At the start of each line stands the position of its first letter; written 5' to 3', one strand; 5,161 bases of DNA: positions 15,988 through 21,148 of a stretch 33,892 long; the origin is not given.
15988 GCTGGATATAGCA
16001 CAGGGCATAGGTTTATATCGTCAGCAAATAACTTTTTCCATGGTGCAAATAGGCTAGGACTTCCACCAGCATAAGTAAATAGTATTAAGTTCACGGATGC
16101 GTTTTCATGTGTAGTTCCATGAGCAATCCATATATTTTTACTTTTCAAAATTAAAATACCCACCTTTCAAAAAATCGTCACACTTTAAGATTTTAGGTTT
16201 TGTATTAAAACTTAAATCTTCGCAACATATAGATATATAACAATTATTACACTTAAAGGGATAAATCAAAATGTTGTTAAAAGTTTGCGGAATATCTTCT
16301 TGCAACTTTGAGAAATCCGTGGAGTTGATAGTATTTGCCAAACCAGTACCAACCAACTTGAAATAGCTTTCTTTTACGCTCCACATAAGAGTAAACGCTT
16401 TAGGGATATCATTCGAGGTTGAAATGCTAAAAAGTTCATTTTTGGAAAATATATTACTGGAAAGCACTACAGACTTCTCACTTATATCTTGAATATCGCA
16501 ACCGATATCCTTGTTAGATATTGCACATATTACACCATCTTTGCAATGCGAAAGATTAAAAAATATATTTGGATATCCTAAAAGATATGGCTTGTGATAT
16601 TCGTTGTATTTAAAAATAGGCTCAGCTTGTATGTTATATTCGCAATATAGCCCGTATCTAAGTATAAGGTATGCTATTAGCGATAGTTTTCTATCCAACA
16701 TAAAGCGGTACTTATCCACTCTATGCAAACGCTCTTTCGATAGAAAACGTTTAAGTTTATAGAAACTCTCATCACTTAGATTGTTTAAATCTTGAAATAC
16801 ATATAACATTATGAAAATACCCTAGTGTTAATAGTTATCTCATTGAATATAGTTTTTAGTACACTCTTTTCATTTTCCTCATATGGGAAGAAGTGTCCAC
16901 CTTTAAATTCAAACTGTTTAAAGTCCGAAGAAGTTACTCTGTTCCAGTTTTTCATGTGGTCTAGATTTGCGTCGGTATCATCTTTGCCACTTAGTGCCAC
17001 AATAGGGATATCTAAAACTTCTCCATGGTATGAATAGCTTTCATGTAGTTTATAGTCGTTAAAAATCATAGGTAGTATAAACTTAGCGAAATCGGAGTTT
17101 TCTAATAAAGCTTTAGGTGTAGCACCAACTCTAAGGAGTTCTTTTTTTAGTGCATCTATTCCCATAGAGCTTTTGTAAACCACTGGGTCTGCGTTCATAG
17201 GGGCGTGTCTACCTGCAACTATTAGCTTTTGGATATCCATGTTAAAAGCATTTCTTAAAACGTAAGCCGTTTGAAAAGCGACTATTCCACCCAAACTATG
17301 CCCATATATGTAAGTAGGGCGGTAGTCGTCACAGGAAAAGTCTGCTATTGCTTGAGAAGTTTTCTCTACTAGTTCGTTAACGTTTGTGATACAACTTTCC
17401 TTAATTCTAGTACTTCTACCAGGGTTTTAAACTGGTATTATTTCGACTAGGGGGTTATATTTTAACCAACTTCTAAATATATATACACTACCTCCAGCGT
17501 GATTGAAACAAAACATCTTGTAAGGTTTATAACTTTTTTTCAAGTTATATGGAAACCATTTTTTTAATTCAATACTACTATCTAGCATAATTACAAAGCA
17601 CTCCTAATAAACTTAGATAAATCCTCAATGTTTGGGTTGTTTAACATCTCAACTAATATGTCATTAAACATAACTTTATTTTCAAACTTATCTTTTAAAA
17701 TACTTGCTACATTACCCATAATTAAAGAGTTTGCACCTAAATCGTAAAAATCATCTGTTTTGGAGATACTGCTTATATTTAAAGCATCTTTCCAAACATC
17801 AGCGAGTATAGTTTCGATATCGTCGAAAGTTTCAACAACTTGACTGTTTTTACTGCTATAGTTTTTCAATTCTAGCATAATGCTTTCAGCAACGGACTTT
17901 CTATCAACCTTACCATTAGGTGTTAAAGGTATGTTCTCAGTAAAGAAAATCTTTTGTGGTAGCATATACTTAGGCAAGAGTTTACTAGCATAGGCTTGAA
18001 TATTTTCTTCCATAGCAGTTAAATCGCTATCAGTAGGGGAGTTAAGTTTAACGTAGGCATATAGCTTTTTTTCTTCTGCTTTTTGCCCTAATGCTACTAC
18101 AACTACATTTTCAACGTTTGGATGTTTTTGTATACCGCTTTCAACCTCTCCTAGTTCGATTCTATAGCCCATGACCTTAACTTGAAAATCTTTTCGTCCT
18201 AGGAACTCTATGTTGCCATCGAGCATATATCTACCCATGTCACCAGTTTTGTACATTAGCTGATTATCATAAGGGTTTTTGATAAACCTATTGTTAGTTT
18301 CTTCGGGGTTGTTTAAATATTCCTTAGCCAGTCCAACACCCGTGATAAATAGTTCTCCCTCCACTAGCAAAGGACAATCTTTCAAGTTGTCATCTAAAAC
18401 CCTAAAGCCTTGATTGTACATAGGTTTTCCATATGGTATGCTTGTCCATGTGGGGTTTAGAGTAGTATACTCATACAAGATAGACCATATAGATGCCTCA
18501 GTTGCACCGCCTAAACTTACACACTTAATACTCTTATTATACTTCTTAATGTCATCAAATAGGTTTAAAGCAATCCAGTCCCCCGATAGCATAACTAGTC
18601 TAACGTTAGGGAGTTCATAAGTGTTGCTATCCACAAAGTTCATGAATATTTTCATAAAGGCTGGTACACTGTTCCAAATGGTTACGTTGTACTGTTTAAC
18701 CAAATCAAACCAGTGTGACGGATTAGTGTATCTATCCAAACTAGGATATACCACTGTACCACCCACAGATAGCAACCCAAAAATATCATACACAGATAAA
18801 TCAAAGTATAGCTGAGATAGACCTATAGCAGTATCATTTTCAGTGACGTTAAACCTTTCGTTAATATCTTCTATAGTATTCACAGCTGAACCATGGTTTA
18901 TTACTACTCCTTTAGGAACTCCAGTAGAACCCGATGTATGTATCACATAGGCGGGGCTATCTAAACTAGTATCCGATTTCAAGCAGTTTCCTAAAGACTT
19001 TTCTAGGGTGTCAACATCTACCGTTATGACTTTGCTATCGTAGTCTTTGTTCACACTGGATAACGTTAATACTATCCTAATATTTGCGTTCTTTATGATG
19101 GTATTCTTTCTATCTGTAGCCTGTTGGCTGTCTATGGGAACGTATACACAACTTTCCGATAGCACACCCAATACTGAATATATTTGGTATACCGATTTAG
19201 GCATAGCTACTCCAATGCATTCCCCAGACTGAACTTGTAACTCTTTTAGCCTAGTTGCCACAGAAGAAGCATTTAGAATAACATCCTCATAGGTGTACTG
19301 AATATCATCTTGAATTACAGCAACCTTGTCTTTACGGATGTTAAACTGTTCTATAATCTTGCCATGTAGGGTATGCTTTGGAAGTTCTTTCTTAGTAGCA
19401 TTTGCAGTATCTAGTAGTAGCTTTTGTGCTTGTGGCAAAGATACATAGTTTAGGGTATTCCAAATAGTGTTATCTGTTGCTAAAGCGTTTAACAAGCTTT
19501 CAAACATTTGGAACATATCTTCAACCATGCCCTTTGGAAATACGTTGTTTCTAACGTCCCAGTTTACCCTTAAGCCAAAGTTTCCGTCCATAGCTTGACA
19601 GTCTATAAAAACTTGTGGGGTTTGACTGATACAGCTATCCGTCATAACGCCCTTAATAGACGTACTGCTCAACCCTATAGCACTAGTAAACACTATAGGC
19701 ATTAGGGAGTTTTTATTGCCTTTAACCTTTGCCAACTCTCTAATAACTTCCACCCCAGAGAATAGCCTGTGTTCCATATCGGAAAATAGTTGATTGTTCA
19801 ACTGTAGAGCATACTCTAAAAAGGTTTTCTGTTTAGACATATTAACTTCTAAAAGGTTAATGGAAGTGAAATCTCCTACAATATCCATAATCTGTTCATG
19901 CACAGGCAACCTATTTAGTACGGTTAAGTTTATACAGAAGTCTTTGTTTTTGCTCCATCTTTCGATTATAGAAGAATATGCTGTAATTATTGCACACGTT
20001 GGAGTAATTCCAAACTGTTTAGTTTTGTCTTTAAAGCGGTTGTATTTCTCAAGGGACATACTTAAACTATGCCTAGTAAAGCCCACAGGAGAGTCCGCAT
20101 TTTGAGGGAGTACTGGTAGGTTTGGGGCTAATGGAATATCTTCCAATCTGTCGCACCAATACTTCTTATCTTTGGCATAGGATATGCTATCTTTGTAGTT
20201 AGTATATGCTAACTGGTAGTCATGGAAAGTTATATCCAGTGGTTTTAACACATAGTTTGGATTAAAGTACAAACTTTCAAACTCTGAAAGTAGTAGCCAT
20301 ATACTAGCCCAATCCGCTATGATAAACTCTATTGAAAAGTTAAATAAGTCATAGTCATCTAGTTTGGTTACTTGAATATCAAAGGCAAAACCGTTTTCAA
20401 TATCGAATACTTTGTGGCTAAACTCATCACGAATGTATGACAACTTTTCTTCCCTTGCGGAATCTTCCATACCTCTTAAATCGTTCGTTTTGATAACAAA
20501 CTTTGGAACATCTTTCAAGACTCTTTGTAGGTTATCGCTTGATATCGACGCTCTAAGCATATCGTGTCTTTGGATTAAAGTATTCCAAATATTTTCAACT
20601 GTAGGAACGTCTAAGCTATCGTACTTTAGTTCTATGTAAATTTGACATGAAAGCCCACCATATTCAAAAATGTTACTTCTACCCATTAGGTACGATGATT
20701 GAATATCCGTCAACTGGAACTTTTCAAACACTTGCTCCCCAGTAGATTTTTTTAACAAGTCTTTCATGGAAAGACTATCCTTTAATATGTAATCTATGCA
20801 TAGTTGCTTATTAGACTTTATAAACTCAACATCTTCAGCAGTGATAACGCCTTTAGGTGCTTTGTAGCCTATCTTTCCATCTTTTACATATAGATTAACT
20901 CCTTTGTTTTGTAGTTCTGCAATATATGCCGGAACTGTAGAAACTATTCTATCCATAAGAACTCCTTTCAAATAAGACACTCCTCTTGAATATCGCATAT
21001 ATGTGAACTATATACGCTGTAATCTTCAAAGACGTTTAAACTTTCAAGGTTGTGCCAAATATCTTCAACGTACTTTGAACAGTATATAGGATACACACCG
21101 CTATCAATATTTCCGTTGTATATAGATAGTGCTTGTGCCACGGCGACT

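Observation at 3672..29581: Roughly 24.6-kb operon for an aryl-capped, three-cysteine (poly-thiazoline) NRPS product in a low-GC Firmicute, with its own PPTase, transporters, precursor gene and regulator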

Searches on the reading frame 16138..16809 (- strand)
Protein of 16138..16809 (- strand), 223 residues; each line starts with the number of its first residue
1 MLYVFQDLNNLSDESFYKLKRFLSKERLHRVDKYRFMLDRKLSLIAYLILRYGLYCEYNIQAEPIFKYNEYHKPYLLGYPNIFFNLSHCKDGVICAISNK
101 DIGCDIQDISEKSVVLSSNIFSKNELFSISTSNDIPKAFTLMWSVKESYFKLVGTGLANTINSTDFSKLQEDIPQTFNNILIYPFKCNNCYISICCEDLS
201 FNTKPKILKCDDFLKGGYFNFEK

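Call 3: search_protein_families(library=pfam, proteins=[window:16138-16809:-])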
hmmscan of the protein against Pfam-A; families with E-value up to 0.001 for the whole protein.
window:16138-16809:- (223 aa): 2 families
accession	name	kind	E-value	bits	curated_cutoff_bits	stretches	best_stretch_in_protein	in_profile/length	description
PF01648.25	ACPS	-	2.7e-12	47.1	25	1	102-173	2-83/111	4'-phosphopantetheinyl transferase superfamily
PF22624.1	AASDHPPT_N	-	4.8e-07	30.4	27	1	13-96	7-96/100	4'-phosphopantetheinyl transferase, N-terminal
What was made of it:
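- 16138..16809 (-): Sfp-type 4'-phosphopantetheinyl transferase. ACPS + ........_N (call 3)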

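Call 14: search_protein_families(library=ncbifam, proteins=[window:16138-16809:-], max_evalue=0.001)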
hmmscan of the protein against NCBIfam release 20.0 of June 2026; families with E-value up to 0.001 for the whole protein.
window:16138-16809:- (223 aa): 5 families
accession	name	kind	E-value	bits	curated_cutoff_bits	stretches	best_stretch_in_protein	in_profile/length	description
NF047349.1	4PPT_AusB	equivalog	3.7e-21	75.5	225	1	29-197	27-189/205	aureusimine biosynthesis 4'-phosphopantetheinyl transferase AusB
NF042922.1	4PPT_HetI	equivalog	7.4e-14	51.6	370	1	11-159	28-185/235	4'-phosphopantetheinyl transferase HetI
NF007676.0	PRK10351.1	equivalog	5.1e-09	36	174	1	61-157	46-147/195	4'-phosphopantetheinyl transferase AcpT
TIGR00556.1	pantethn_trn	domain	8.6e-07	29.1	45.35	1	99-166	2-78/128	phosphopantetheine--protein transferase domain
NF007604.0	PRK10251.1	equivalog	1.4e-06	28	169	1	81-155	86-163/209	enterobactin synthase subunit EntD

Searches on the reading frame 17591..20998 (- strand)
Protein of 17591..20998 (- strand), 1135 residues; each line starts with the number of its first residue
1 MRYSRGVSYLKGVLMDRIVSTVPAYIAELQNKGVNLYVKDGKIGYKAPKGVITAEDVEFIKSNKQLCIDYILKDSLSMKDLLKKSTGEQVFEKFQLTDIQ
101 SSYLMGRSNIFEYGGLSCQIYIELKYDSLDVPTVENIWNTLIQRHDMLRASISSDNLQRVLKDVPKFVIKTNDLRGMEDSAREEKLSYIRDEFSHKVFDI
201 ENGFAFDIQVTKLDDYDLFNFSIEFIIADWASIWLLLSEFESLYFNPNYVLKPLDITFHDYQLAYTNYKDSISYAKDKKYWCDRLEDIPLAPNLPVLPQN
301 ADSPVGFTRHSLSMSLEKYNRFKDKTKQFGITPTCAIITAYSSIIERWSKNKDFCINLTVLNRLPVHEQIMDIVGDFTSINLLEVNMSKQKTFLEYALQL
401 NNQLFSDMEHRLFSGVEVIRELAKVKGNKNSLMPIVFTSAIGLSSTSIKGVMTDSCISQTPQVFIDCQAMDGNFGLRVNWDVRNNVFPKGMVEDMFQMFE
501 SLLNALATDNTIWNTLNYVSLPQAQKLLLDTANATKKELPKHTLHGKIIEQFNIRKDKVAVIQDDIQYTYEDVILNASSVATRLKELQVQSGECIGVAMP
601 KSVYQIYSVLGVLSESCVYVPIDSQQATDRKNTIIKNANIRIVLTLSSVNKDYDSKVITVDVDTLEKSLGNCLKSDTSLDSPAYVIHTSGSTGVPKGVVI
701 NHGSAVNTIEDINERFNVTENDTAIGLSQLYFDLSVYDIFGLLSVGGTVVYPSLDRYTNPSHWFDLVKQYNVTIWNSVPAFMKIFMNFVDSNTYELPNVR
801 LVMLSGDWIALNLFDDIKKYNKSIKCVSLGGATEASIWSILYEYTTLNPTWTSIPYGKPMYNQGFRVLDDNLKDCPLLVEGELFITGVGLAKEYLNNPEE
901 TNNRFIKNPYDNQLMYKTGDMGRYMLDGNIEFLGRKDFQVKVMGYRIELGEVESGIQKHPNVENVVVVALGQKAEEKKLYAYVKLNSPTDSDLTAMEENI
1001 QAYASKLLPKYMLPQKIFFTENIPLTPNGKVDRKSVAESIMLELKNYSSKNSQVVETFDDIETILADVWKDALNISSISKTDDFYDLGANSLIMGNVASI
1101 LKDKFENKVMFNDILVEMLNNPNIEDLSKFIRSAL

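Call 3: search_protein_families(library=pfam, proteins=[window:17591-20998:-])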
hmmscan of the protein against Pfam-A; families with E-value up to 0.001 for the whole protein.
window:17591-20998:- (1135 aa): 5 families
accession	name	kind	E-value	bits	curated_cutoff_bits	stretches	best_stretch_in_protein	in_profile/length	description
PF00501.34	AMP-binding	-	9.4e-68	229.2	29.9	1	553-895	6-384/384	AMP-binding enzyme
PF00668.25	Condensation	-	2.2e-33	116.1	30.6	1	96-527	7-455/456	Condensation domain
PF13193.12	AMP-binding_C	-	3.5e-12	47.5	24.5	1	951-1030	1-76/76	AMP-binding enzyme C-terminal domain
PF18563.6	TubC_N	-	9.1e-11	42.1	26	1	25-70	4-49/52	TubC N-terminal docking domain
PF00550.31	PP-binding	-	6.4e-06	26.8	20.8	1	1065-1131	3-67/67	Phosphopantetheine attachment site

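Call 14: search_protein_families(library=ncbifam, proteins=[window:17591-20998:-], max_evalue=0.001)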
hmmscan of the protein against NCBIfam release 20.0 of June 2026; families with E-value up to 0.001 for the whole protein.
window:17591-20998:- (1135 aa): 101 families (the best 25 are shown)
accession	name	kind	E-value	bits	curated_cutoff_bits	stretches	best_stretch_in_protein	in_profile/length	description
NF004282.0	PRK05691.1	subfamily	1.8e-115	386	4090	2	128-912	709-1501/4334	non-ribosomal peptide synthase/polyketide synthase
TIGR01733.1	AA-adenyl-dom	subfamily_domain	6e-107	358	317.4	1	569-967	1-409/409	amino acid adenylation domain-containing protein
NF047350.1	aureusi_NRPS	equivalog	1.7e-103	347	2500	1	128-1104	1028-1968/2373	aureusimine non-ribosomal peptide synthetase AusA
NF041803.1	NRPS_SolG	exception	5.6e-90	302.4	2200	1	475-1128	493-1152/1163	solanimycin non-ribosomal peptide synthetase SolG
NF038078.1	NRPS_MxcG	equivalog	1.2e-89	301.2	2300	1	267-1101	180-1015/1442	myxochelin non-ribosomal peptide synthetase MxcG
NF007605.2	PRK10252.1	equivalog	2.2e-83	280.5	2400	1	258-1117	173-1031/1292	enterobactin non-ribosomal peptide synthetase EntF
NF003417.0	PRK04813.1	subfamily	1.3e-81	274.7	476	1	550-1040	10-503/505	D-alanine--poly(phosphoribitol) ligase subunit DltA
TIGR01734.1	D-ala-DACP-lig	equivalog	1.4e-78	264.7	559.85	1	557-1040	15-502/504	D-alanine--poly(phosphoribitol) ligase subunit DltA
TIGR03098.1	ligase_PEP_1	hypoth_equivalog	5.3e-54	183.6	592.35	2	656-1037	139-515/517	acyl-CoA ligase (AMP-forming), exosortase A system-associated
NF004837.0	PRK06187.1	subfamily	1.6e-53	181.8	476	2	674-1040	164-522/531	long-chain-fatty-acid--CoA ligase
TIGR03443.1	alpha_am_amid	equivalog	2.8e-52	177.4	1030.1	2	915-1130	679-916/1390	L-aminoadipate-semialdehyde dehydrogenase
NF052269.1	Staph_lig_FadD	equivalog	2e-43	148.5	650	1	554-1040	12-493/499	long-chain-fatty-acid--CoA ligase FadD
TIGR01923.1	menE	equivalog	4.7e-40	137.8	330.15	1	569-1036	1-442/442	o-succinylbenzoate--CoA ligase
NF004758.0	PRK06087.1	equivalog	1.4e-38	132.7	736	1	551-1049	33-544/548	medium-chain fatty-acid--CoA ligase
NF006181.0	PRK08314.1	subfamily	1.7e-37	129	705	2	676-1039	200-553/563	long-chain-fatty-acid--CoA ligase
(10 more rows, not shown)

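Call 42: search_solved_structures(query=window:17591-20998:-, max_evalue=1e-20, show_alignments=2)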
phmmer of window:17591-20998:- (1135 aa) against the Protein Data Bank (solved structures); distinct sequences matched with E-value up to 1e-20: 95 (the best 60 are shown).
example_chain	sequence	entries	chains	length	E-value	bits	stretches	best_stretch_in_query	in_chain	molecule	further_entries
7ly7_A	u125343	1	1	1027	2.8e-186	624.6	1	90-1095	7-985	BmdB, Bacillamide NRPS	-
7ly4_E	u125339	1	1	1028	2.8e-186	624.6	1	90-1095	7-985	BmdB, bacillamide NRPS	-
6lta_A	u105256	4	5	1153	5.2e-162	544.2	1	92-1112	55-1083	Nonribosomal peptide synthetase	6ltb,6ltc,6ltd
6mfz_A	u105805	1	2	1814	3.5e-154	518.3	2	133-1133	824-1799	Linear gramicidin synthase subunit A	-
9be3_A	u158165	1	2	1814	3.5e-154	518.3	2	134-1133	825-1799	Linear gramicidin synthase subunit A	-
9meh_A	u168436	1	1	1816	3.5e-154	518.3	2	134-1133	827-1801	Linear gramicidin synthase subunit A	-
9be4_A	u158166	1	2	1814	1.1e-153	516.6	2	134-1133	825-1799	Linear gramicidin synthase subunit A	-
6mfy_A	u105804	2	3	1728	9.9e-148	496.9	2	133-1038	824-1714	Linear gramicidin synthase subunit A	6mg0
7emy_A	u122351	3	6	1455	7e-147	494.1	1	74-972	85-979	Dihydroaeruginoic acid synthetase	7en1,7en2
8xjz_C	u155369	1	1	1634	6.2e-114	385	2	129-1110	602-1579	Peptide synthetase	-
8jbr_A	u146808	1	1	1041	2.8e-87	296.8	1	128-1097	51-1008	McyA protein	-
9bfd_A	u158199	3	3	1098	1.3e-81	278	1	543-1133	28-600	Tyrocidine synthase 1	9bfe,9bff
9bfd_B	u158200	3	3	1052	8.1e-79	268.7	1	87-1104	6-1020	Tyrocidine synthase 2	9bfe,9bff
4d4g_A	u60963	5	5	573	4.2e-77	263.1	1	541-1037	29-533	APNAA1 | APNA A1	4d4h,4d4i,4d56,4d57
6mfx_A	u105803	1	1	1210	7.3e-77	262.3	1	509-1097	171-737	Linear gramicidin synthase subunit A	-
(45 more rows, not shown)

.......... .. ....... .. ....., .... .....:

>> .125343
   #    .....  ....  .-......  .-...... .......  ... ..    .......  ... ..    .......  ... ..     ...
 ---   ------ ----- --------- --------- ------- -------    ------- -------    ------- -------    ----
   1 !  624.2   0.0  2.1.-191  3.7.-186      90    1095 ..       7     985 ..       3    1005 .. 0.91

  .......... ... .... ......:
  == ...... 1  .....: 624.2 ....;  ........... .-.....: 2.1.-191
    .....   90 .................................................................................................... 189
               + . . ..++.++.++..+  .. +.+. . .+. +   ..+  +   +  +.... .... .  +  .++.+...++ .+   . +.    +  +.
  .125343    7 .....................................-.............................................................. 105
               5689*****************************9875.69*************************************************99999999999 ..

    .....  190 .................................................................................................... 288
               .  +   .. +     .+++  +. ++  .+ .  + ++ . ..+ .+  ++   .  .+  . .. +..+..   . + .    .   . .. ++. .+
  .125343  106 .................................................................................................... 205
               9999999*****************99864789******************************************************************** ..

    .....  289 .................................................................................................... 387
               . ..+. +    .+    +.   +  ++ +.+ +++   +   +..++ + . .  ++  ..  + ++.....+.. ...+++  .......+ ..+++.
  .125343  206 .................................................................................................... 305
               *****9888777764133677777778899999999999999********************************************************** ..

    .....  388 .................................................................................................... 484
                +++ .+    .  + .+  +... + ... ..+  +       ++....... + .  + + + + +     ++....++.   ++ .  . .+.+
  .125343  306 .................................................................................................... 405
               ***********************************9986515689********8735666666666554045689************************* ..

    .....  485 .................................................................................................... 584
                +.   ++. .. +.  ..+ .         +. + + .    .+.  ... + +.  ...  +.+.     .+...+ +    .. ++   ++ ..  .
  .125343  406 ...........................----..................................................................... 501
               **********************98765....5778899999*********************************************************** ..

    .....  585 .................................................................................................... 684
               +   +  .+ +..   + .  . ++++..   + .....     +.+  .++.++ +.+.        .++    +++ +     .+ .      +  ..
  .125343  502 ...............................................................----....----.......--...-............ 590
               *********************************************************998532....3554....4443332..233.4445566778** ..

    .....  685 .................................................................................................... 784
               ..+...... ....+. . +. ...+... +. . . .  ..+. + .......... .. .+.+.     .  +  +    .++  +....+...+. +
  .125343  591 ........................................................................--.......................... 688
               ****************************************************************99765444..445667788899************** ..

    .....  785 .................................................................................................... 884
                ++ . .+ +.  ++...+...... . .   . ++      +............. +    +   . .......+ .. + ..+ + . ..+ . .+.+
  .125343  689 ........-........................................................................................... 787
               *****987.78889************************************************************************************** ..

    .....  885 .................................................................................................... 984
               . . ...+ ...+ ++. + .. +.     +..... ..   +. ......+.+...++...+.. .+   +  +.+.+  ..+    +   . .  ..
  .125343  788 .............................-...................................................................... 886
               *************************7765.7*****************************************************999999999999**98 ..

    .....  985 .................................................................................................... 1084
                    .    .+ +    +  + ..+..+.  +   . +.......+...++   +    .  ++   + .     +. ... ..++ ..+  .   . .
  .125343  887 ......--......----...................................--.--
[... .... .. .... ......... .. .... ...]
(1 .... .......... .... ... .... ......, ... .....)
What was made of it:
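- On Aryl-capped thiazoline NRPS (pyochelin/yersiniabactin logic): Best solved relatives are Cy domains (call 42)
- Cy motifs and best solved relatives are all Cy-A(Cys)-T proteins (call 42).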
